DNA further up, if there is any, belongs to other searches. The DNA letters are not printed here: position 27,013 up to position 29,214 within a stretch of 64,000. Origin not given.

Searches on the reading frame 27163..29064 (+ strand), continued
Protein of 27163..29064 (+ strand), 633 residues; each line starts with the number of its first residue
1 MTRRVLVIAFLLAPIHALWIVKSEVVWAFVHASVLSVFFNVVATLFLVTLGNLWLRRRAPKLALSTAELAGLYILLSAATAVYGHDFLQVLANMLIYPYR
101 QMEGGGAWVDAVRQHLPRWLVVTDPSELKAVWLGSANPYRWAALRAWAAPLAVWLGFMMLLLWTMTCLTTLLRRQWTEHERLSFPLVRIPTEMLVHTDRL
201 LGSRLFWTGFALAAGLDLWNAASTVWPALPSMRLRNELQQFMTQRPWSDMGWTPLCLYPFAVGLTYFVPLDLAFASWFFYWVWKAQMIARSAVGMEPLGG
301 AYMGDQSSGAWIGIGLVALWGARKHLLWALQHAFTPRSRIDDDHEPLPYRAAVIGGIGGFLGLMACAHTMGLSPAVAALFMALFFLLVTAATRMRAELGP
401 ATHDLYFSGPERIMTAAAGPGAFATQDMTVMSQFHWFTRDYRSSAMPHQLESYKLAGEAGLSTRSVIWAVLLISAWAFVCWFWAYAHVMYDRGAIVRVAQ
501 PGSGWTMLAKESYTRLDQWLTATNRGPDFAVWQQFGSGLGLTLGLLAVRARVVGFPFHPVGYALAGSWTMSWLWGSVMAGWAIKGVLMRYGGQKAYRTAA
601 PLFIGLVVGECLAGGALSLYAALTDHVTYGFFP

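Call 80: search_protein_families(library=pfam, alignment_id=A4, max_evalue=0.00001)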
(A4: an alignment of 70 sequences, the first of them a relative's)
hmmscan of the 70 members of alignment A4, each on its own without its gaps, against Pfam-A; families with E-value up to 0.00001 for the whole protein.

A. member 1, L002:12102-13262:+ (387 aa): 1 family
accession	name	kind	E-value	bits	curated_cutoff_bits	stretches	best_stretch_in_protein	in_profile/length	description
PF13472.12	Lipase_GDSL_2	-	8.6e-21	75.7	32.9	1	46-220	2-178/178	GDSL-like Lipase/Acylhydrolase family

B. families by the number of members that match (of 70 scanned): 133 families (the first 25 are shown)
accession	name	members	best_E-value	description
PF00122.25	E1-E2_ATPase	7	6.1e-26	E1-E2 ATPase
PF00689.26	Cation_ATPase_C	7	3.4e-21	Cation transporting ATPase, C-terminus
PF00690.31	Cation_ATPase_N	7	1.8e-11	Cation transporter/ATPase, N-terminus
PF25174.1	Beta-prop_THOC3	4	6.9e-82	THOC3 beta-propeller domain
PF00591.27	Glycos_transf_3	3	3.1e-90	Glycosyl transferase family, a/b domain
PF07676.18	PD40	3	5.1e-49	WD40-like Beta Propeller Repeat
PF02885.22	Glycos_trans_3N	3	3.1e-24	Glycosyl transferase family, helical bundle domain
PF02687.27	FtsX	3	1.6e-12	FtsX-like permease C-terminal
PF13860.13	FlgD_ig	3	4.2e-11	FlgD Ig-like domain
PF04389.22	Peptidase_M28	3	1.1e-09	Peptidase family M28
PF24814.1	WD40_Prp19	2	3.3e-63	Prp19 WD40 domain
PF25173.1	Beta-prop_WDR3_1st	2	1.9e-55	WDR3 first beta-propeller domain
PF13378.12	MR_MLE_C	2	2.6e-54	Enolase C-terminal domain-like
PF00400.38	WD40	2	5.4e-54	WD domain, G-beta repeat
PF24807.1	WD40_CDC20-Fz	2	1.8e-42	CDC20/Fizzy WD40 domain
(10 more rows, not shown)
